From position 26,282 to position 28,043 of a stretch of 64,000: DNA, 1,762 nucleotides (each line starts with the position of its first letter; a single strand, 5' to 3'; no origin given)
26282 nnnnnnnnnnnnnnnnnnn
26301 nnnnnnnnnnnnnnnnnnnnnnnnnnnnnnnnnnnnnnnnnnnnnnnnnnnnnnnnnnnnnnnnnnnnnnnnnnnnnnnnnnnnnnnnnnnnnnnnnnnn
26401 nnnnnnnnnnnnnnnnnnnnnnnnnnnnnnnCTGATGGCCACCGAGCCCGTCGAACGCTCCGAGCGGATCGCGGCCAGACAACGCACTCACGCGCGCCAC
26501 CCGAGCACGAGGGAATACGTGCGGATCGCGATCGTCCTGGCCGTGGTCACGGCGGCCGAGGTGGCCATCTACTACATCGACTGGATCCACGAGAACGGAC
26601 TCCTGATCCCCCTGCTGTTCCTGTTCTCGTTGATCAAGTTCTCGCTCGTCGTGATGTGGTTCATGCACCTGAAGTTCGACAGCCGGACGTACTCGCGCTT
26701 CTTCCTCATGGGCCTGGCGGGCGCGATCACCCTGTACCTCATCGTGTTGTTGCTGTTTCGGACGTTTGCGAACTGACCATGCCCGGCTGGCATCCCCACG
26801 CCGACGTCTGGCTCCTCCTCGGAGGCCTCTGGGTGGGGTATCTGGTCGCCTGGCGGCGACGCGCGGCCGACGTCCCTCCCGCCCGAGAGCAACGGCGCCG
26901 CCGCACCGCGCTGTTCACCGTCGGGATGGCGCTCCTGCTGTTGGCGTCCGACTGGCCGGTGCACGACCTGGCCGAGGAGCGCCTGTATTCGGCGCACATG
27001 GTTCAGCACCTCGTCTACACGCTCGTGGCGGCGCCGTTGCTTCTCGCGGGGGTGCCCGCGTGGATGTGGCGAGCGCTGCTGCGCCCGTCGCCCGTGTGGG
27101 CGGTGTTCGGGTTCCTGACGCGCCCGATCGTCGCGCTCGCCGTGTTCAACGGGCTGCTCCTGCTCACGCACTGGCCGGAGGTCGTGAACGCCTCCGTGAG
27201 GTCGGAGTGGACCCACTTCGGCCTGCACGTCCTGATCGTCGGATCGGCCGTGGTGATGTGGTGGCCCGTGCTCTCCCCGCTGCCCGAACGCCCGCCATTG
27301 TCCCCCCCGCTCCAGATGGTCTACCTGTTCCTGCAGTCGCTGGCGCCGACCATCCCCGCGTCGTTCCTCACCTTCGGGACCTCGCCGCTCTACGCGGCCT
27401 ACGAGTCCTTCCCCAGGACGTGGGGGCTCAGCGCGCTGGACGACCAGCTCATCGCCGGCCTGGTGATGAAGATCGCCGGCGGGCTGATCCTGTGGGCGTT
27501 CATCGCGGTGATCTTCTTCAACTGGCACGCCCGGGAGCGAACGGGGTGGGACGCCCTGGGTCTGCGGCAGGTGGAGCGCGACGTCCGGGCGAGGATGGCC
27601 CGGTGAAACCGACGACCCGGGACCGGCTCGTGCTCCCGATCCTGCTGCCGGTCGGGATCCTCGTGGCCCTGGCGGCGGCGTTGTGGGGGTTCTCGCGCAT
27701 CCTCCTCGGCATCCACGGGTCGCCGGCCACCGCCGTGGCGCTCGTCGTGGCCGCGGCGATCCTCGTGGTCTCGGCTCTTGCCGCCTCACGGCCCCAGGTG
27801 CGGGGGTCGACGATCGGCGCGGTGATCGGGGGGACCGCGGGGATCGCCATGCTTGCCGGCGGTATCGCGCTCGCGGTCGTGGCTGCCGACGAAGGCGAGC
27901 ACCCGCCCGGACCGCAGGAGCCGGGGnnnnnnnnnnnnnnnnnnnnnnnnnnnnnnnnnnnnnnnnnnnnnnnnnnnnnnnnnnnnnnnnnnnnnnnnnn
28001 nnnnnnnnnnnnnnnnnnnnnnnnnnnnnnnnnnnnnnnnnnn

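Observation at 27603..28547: Membrane-anchored two-domain cupredoxin encoded at the end of the caa3 oxidase operon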

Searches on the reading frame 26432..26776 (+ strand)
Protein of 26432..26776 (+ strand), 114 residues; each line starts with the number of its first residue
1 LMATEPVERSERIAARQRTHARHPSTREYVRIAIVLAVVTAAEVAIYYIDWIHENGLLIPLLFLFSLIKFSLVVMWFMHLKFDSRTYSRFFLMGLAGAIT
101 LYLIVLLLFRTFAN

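Call 7: search_protein_families(library=pfam, proteins=[window:26432-26776:+], max_evalue=0.01)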
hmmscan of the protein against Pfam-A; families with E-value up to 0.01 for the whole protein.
window:26432-26776:+ (114 aa): 2 families
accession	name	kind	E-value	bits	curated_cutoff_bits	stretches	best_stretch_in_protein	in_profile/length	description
PF03626.19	COX4_pro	-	5.8e-09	36.6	28.9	1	31-99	2-68/72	Prokaryotic Cytochrome C oxidase subunit IV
PF25592.1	DUF7937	-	0.0069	15.7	31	1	3-106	120-220/402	Domain of unknown function (DUF7937)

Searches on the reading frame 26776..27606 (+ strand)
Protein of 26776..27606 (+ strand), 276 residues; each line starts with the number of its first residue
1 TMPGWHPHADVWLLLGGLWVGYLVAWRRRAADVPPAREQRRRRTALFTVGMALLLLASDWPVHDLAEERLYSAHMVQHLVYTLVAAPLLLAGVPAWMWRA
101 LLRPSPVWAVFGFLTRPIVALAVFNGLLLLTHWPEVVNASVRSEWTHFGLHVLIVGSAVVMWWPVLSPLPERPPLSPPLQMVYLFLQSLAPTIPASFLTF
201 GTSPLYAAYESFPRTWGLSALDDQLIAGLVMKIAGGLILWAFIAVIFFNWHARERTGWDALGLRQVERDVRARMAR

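Call 7: search_protein_families(library=pfam, proteins=[window:26776-27606:+], max_evalue=0.01)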
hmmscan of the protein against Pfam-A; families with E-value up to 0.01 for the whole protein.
window:26776-27606:+ (276 aa): 1 family
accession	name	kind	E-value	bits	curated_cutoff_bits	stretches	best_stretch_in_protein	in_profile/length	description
PF09678.15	Caa3_CtaG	-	2.7e-51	174.7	27.7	1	21-251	2-235/237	Cytochrome c oxidase caa3 assembly factor (Caa3_CtaG)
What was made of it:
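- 26779..27606 (+): ctaG (Bacillus-type caa3 assembly factor), directly upstream. Pfam Caa3_CtaG, E 2.7e-51 (call 7).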

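Call 8: search_protein_families(library=ncbifam, proteins=[window:26776-27606:+], max_evalue=0.01)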
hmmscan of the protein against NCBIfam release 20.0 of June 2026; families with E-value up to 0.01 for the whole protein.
window:26776-27606:+ (276 aa): 1 family
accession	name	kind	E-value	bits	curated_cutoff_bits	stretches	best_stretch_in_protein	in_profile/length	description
TIGR02737.1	caa3_CtaG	equivalog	3.4e-42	144.9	279.35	1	16-211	23-214/281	cytochrome c oxidase assembly factor CtaG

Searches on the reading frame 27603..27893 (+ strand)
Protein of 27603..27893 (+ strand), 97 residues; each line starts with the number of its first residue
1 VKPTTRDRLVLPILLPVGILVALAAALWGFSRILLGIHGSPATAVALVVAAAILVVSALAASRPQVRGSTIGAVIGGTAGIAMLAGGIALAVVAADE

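Call 42: search_protein_representatives(protein=window:27603-27893:+)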
Query: 97 residues. Proteins with E-value up to 0.001 (for the whole library): 161; up to 1e-10: 51; up to 1e-30: 2. The best 150 are listed.
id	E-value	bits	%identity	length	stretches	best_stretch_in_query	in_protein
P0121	2.8e-32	126.9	69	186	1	1-97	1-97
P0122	3.2e-31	123.5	73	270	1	1-96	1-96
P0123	4.5e-27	110.3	70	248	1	1-96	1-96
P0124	1.1e-22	96.3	61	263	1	1-94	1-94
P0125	1.6e-22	95.8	61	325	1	2-95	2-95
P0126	2.5e-21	92.0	60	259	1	1-94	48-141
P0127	4.4e-21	91.2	59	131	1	1-95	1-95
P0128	3.6e-20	88.2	58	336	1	1-93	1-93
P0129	3.0e-19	85.3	60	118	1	1-90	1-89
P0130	9.6e-19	83.7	56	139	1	1-91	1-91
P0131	3.7e-18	81.8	57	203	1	1-94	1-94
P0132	3.1e-17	78.9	53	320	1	1-91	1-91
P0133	7.7e-16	74.4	56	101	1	1-88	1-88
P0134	1.1e-15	73.9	52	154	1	6-95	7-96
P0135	1.2e-15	73.8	54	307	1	3-91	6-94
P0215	4.2e-06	43.3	40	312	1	5-94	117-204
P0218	5.4e-06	43.0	42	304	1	1-91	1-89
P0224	1.1e-05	42.1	33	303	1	2-88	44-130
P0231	6.0e-05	39.7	40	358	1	5-92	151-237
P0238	1.4e-04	38.5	44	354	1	6-93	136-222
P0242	1.6e-04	38.3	37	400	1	5-94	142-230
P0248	1.8e-04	38.2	42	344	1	5-93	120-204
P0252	2.8e-04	37.5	35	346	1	5-94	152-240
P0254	3.4e-04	37.3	40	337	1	6-92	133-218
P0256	3.5e-04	37.2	35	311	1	1-93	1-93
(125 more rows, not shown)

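Call 62: find_encoding_contigs(protein=P0218, flank=8000, max_places=2)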
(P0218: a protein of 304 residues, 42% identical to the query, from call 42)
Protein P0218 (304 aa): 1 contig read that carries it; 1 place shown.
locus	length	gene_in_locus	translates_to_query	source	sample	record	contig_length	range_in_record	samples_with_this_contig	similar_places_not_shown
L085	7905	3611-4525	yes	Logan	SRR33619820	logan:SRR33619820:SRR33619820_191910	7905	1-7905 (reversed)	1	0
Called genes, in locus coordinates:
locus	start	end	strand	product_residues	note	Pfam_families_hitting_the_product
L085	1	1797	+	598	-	?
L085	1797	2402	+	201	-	PF00510:COX3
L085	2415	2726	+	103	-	PF03626:COX4_pro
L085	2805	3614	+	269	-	PF09678:Caa3_CtaG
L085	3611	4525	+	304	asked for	PF13473:Cupredoxin_1, PF00127:Copper-bind, PF06525:SoxE (faint), PF13473:Cupredoxin_1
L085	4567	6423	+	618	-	PF02628:COX15-CtaA, PF01040:UbiA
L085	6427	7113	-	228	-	PF12698:ABC2_membrane_3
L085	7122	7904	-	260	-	?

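Call 63: find_encoding_contigs(protein=P0256, flank=8000, max_places=2)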
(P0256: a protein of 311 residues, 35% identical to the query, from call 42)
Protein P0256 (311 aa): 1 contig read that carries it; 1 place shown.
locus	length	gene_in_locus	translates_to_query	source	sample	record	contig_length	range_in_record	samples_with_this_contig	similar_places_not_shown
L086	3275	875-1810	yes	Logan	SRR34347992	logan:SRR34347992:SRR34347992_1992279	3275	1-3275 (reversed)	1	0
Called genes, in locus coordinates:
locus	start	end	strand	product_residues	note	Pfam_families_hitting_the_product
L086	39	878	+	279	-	PF09678:Caa3_CtaG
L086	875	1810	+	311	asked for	PF13473:Cupredoxin_1, PF00127:Copper-bind (weak), PF13473:Cupredoxin_1, PF00127:Copper-bind (weak)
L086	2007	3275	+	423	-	?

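Call 64: find_encoding_contigs(protein=P0224, flank=8000, max_places=2)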
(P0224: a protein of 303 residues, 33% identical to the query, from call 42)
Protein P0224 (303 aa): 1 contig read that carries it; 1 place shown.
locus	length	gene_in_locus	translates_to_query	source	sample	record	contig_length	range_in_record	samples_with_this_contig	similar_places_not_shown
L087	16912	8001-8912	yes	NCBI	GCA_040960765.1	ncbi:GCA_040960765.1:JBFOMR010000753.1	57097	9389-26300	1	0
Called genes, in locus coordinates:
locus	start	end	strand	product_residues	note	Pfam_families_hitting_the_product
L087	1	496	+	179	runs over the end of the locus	PF02130:YbeY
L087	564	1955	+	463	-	PF01595:CNNM, PF00571:CBS, PF03471:CorC_HlyC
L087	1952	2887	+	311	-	PF00009:GTP_EFTU (weak), PF00350:Dynamin_N (faint), PF01926:MMR_HSR1, PF02421:FeoB_N, PF03193:RsgA_GTPase (faint), PF10662:PduV-EutP (faint), PF07650:KH_2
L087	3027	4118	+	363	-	PF02790:COX2_TM, PF13473:Cupredoxin_1 (weak), PF00116:COX2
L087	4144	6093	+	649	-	PF00115:COX1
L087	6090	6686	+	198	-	PF00510:COX3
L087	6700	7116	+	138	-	PF03626:COX4_pro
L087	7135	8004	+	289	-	PF09678:Caa3_CtaG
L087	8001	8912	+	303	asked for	PF06525:SoxE (weak)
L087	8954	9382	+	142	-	PF13473:Cupredoxin_1, PF00127:Copper-bind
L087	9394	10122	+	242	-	PF01255:Prenyltransf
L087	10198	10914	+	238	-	PF11967:RecO_N, PF02565:RecO_C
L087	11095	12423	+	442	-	PF00587:tRNA-synt_2b, PF03129:HGTP_anticodon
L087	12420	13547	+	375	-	PF00226:DnaJ, PF06271:RDD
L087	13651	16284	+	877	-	PF01326:PPDK_N, PF00391:PEP-utilizers, PF02896:PEP-utilizers_C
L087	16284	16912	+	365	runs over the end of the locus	PF08240:ADH_N, PF16912:Glu_dehyd_C (weak), PF00107:ADH_zinc_N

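Call 65: find_encoding_contigs(protein=P0242, flank=8000, max_places=2)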
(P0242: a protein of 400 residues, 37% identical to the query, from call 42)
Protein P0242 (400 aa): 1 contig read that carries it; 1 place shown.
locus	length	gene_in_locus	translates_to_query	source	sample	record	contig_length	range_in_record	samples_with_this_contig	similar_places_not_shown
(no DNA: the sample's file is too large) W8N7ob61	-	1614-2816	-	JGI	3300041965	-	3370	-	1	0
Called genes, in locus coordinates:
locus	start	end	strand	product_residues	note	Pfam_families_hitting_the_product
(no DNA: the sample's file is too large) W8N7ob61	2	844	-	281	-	?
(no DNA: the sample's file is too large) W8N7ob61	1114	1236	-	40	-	-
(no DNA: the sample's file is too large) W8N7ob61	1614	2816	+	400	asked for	PF12270:Cyt_c_ox_IV (weak), PF13473:Cupredoxin_1 (faint)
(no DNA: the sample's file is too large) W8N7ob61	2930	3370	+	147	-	?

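Call 66: search_protein_families(library=pfam, proteins=[P0242, P0224, P0215, P0231, P0238, P0248, P0252, P0254, L087:3027-4118:+, L087:8954-9382:+], max_evalue=0.01)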
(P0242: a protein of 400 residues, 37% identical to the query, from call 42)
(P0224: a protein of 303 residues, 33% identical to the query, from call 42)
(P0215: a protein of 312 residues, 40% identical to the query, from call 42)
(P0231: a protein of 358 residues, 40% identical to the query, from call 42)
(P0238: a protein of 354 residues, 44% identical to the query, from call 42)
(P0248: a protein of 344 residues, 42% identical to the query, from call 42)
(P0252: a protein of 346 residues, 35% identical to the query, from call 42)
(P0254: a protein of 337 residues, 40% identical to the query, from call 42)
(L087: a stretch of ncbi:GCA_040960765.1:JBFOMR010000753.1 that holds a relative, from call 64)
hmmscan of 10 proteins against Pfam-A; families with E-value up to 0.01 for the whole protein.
P0242 (400 aa): 2 families
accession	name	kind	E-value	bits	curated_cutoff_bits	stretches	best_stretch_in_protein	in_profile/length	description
PF12270.13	Cyt_c_ox_IV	-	2.8e-07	31.1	26.9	1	6-125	5-124/132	Cytochrome c oxidase subunit IV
PF13473.12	Cupredoxin_1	-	6.5e-07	29.8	27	1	361-398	68-103/104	Cupredoxin-like domain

P0224 (303 aa): 2 families
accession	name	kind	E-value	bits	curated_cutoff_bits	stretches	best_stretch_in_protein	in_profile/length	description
PF06525.17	SoxE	-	1.2e-06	28.5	21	1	216-244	112-140/149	Sulfocyanin (SoxE) domain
PF00127.26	Copper-bind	-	0.0023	18.7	21.2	0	165-242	12-98/99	Copper binding proteins, plastocyanin/azurin family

P0215 (312 aa): 4 families
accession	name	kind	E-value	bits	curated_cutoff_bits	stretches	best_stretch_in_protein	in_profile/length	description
PF18911.6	PKD_4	-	7.4e-07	29.6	27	1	244-303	26-81/85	PKD domain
PF00801.26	PKD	-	6.3e-05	23.3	23.5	1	228-300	11-74/80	PKD domain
PF03992.22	ABM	-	0.00078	20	23.1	1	26-76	19-68/78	Antibiotic biosynthesis monooxygenase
PF22352.2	K319L-like_PKD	-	0.0081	16.6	27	0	250-307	26-84/84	K319L-like, PKD domain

P0231 (358 aa): 1 family
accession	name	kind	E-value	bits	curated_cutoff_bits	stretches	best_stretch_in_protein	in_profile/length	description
PF13473.12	Cupredoxin_1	-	6.6e-08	33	27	1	245-342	15-104/104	Cupredoxin-like domain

P0238 (354 aa): 3 families
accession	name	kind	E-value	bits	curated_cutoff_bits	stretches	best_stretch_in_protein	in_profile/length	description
PF13473.12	Cupredoxin_1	-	9.3e-06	26.1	27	1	251-353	10-104/104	Cupredoxin-like domain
PF12270.13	Cyt_c_ox_IV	-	5.3e-05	23.7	26.9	1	6-118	5-124/132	Cytochrome c oxidase subunit IV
PF00127.26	Copper-bind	-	0.0024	18.7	21.2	1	267-353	8-98/99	Copper binding proteins, plastocyanin/azurin family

P0248 (344 aa): 0 families

P0252 (346 aa): 3 families
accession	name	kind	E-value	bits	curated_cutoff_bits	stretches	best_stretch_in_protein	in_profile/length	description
PF13473.12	Cupredoxin_1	-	4.6e-15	55.9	27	1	262-342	24-102/104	Cupredoxin-like domain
PF00127.26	Copper-bind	-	9.4e-05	23.2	21.2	1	265-345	9-99/99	Copper binding proteins, plastocyanin/azurin family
PF12270.13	Cyt_c_ox_IV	-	0.0027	18.2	26.9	1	6-135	5-124/132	Cytochrome c oxidase subunit IV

P0254 (337 aa): 2 families
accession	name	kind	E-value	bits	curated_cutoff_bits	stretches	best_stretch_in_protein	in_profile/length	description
PF13473.12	Cupredoxin_1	-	3.9e-11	43.3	27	1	247-336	20-104/104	Cupredoxin-like domain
PF00127.26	Copper-bind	-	7.5e-05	23.5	21.2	1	250-336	5-98/99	Copper binding proteins, plastocyanin/azurin family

L087:3027-4118:+ (363 aa): 3 families
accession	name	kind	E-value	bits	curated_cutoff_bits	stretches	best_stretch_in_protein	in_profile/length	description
PF00116.26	COX2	-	2.4e-22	79.5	22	1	153-229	44-120/120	Cytochrome C oxidase subunit II, periplasmic domain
PF02790.20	COX2_TM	-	2.1e-10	41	22.8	1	41-115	11-85/88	Cytochrome C oxidase subunit II, transmembrane domain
PF13473.12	Cupredoxin_1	-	8.4e-06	26.2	27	1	149-211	29-92/104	Cupredoxin-like domain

L087:8954-9382:+ (142 aa): 3 families
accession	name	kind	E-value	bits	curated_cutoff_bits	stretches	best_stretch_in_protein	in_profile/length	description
PF00127.26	Copper-bind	-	1.3e-09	38.8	21.2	1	60-140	9-98/99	Copper binding proteins, plastocyanin/azurin family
PF13473.12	Cupredoxin_1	-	9.2e-08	32.5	27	1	56-140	23-104/104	Cupredoxin-like domain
PF06525.17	SoxE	-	0.0013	18.7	21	1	103-140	100-138/149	Sulfocyanin (SoxE) domain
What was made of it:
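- Only one of the five fusions passes Pfam's own threshold for PF12270 (call 66).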

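Call 69: find_encoding_contigs(protein=P0252, flank=8000, max_places=3)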
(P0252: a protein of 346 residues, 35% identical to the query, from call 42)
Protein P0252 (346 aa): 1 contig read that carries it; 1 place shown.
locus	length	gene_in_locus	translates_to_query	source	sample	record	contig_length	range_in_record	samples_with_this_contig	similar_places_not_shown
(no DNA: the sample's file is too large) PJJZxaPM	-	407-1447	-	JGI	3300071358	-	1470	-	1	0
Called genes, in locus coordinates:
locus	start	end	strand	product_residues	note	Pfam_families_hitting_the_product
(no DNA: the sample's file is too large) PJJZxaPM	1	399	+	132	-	?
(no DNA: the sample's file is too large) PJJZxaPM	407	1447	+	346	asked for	PF13473:Cupredoxin_1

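Call 70: find_encoding_contigs(protein=P0238, flank=8000, max_places=3)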
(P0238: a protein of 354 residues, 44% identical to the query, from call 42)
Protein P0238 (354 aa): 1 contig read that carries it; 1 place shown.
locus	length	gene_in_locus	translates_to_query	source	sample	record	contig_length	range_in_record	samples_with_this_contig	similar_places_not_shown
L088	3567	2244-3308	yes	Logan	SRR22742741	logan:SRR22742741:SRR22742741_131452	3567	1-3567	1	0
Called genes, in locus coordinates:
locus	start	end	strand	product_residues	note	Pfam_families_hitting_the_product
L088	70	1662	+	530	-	PF00115:COX1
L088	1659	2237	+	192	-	PF00510:COX3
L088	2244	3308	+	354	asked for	PF13473:Cupredoxin_1 (weak)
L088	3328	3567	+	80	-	?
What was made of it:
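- In L088 such a fusion gene directly follows ctaD-ctaE (call 70).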

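Call 80: search_solved_structures(query=window:27603-27893:+, max_evalue=10)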
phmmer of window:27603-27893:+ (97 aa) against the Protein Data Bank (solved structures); distinct sequences matched with E-value up to 10: 0.
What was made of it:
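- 27603..27893 (+): Conserved three-transmembrane-helix anchor (aa 1-97). Inferred topology is N-terminus in, C-terminus out. No relative in the PDB (call 80).
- Tried and rejected: The anchor sequence has no relative in the PDB (call 80).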
